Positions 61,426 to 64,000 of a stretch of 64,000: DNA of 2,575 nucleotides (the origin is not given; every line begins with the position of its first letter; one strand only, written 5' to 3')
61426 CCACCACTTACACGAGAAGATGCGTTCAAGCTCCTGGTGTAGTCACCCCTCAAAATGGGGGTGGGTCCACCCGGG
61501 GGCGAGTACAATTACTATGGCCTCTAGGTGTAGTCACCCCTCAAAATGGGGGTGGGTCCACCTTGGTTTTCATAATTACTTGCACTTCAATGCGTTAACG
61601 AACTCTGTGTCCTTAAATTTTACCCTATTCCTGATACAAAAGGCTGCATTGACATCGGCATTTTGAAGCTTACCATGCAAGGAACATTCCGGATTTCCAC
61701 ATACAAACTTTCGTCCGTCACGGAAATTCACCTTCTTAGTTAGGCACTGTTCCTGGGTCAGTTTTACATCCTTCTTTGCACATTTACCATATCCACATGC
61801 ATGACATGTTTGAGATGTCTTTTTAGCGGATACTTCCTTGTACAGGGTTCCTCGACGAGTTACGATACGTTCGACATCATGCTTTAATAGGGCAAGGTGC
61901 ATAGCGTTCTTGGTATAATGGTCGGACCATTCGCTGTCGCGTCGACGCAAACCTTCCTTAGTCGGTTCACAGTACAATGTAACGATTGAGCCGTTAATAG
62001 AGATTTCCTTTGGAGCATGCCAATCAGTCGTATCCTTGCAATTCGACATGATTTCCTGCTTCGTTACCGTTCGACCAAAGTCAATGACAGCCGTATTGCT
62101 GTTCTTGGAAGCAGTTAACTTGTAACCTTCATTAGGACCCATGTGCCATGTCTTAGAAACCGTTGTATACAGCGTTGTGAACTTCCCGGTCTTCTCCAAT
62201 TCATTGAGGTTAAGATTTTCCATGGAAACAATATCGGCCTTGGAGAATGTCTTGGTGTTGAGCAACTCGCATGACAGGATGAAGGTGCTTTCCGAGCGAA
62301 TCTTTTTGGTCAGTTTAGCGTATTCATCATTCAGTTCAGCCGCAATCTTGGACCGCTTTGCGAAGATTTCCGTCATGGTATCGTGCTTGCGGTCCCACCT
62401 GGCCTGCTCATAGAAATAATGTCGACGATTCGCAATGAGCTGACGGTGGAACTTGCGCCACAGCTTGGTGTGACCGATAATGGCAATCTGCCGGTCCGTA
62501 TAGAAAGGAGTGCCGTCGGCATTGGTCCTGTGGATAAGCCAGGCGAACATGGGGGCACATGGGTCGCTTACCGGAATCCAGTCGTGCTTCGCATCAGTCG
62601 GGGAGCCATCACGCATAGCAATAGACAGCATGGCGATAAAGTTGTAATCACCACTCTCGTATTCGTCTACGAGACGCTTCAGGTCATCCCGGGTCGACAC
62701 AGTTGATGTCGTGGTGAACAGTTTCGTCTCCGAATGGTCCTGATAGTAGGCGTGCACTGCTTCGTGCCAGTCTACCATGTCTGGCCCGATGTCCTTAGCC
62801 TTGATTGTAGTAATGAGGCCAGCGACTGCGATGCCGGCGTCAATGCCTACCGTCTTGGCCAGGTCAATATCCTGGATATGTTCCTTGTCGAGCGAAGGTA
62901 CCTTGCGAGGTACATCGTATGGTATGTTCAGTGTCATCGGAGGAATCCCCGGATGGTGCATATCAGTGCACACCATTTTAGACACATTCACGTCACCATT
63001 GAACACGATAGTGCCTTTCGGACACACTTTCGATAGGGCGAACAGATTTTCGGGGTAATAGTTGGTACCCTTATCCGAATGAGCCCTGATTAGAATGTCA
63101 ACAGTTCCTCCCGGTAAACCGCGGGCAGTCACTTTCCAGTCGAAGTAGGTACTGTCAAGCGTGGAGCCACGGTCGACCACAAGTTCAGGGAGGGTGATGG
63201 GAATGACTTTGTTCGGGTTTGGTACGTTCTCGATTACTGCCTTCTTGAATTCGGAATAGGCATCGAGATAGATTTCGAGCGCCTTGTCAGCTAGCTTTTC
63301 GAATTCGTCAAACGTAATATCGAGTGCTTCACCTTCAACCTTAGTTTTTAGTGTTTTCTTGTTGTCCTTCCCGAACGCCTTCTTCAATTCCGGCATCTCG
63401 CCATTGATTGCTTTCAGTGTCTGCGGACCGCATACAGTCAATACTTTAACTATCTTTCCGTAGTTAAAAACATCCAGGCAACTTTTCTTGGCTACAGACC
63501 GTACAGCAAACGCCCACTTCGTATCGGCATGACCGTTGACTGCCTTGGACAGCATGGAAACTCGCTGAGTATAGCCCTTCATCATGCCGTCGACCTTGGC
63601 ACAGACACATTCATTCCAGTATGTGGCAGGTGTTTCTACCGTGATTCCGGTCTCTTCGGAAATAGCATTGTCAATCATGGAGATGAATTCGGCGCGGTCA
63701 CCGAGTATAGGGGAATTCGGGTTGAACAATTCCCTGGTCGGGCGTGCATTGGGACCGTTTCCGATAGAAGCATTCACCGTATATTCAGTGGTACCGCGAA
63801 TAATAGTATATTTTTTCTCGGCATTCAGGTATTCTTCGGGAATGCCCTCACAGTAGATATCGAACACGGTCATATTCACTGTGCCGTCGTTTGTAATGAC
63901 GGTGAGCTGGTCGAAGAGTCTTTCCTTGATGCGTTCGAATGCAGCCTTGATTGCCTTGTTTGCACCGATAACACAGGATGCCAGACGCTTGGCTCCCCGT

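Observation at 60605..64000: Phage-borne minimal type V CRISPR-Cas locus: Cas12-like effector directly abutting a 15-unit array, no adaptation genes in view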

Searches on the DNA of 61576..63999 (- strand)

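Call 99: search_dna_similar(query=L014:3120-4680:+, collection=phages, mode=distant, max_evalue=1, max_rows=15)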
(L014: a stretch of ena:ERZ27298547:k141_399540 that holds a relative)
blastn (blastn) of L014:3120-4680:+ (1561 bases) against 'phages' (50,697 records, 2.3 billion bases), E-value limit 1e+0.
Records with a match: 6; places in all: 6; records where one place covers at least 80% of the query: 0.
Best place of each record, by identity: 95-99% 3; 80-90% 3.
By first word of the organism name: Streptomyces 3; Pseudomonas 2; Aeromonas 1.
By host as written in the record: Streptomyces griseofuscus ATCC 23916 2; - 1; Pseudomonas chlororaphis 1; Aeromonas salmonicida HER1098 1; Streptomyces griseus ATCC 10137 1.
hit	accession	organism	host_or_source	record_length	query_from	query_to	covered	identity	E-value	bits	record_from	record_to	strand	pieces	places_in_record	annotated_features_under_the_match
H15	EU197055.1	Pseudomonas phage 201phi2-1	-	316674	1259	1294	2%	89.2%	5e-1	43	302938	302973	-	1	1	virion structural protein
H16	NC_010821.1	Pseudomonas phage 201phi2-1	Pseudomonas chlororaphis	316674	1259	1294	2%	89.2%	5e-1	43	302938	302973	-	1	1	virion structural protein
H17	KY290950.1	Aeromonas phage 59.1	Aeromonas salmonicida HER1098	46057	904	936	2%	87.9%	5e-1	43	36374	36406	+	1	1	hypothetical protein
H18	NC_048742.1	Streptomyces phage Gilson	Streptomyces griseofuscus ATCC 23916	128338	1242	1267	2%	96.2%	5e-1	44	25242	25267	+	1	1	40: tail length tape measure protein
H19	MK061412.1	Streptomyces phage Gilson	Streptomyces griseofuscus ATCC 23916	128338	1242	1267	2%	96.2%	5e-1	44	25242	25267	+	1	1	40: tape measure protein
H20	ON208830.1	Streptomyces phage Emma1919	Streptomyces griseus ATCC 10137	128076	1242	1267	2%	96.2%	5e-1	44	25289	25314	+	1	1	40: tape measure protein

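Call 100: search_dna_similar(query=L003:12500-13700:+, collection=phages, mode=distant, max_evalue=1, max_rows=15)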
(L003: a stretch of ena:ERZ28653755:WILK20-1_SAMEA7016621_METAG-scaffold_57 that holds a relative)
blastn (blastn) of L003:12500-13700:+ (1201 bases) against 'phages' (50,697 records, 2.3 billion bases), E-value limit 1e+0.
Records with a match: 113; places in all: 113; records where one place covers at least 80% of the query: 0.
Best place of each record, by identity: 95-99% 10; 90-95% 103.
By first word of the organism name: Escherichia 45; Listeria 40; Erwinia 7; Campylobacter 4; Serratia 3; Bacillus 3; Justusliebigvirus 3; uncultured 2; Xanthomonas 1; Dulem 1; and 4 more.
By host as written in the record: Listeria monocytogenes 30; - 12; Escherichia coli 12; Escherichia coli K-12 MG1655 8; Erwinia amylovora 4; Campylobacter jejuni 4; Escherichia coli K-12 4; Erwinia amylovora SNUABM_01 3; and 29 more.
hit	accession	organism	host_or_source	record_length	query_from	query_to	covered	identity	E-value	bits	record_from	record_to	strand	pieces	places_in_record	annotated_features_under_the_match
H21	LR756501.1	uncultured phage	metagenomic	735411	311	341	3%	90.3%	4e-1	44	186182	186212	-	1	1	record has no annotation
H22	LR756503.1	uncultured phage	metagenomic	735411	311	341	3%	90.3%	4e-1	44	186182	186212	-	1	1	record has no annotation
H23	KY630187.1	Serratia phage BF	Serratia marcescens UCC2017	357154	311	338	2%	96.4%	3e-2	47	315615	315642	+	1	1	tRNA-Tyr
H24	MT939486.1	Erwinia phage pEa_SNUABM_12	Erwinia amylovora SNUABM_01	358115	311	338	2%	96.4%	3e-2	47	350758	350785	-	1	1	tRNA-Tyr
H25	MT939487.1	Erwinia phage pEa_SNUABM_47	Erwinia amylovora SNUABM_01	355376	311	338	2%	96.4%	3e-2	47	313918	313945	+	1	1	tRNA-Tyr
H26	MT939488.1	Erwinia phage pEa_SNUABM_50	Erwinia amylovora SNUABM_01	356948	311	338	2%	96.4%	3e-2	47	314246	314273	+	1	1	tRNA-Tyr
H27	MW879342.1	Erwinia phage pEa_SNUABM_19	Erwinia amylovora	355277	311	338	2%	96.4%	3e-2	47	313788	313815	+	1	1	tRNA-Tyr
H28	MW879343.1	Erwinia phage pEa_SNUABM_44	Erwinia amylovora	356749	311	338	2%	96.4%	3e-2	47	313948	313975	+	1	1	tRNA-Tyr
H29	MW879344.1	Erwinia phage pEa_SNUABM_49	Erwinia amylovora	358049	311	338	2%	96.4%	3e-2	47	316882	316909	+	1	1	tRNA-Tyr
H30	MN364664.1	Xanthomonas phage Xoo-sp15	Xanthomonas oryzae pv. oryzae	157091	311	338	2%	96.4%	3e-2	47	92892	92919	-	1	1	none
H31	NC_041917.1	Serratia phage BF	Serratia marcescens UCC2017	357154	311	338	2%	96.4%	3e-2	47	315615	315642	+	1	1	tRNA-Tyr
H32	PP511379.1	Dulem virus 40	Eulemur fulvus collaris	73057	311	338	2%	96.4%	3e-2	47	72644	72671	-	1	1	none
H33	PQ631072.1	Escherichia phage EC.P2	Escherichia coli CVCC198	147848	311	338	2%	92.9%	4e-1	43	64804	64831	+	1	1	none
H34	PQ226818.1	Escherichia phage vB_EcoM_AMO3598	Escherichia sp.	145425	311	338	2%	92.9%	4e-1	43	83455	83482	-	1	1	tRNA-Tyr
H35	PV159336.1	Escherichia phage W22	Escherichia sp.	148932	311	338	2%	92.9%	4e-1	43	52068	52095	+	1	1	none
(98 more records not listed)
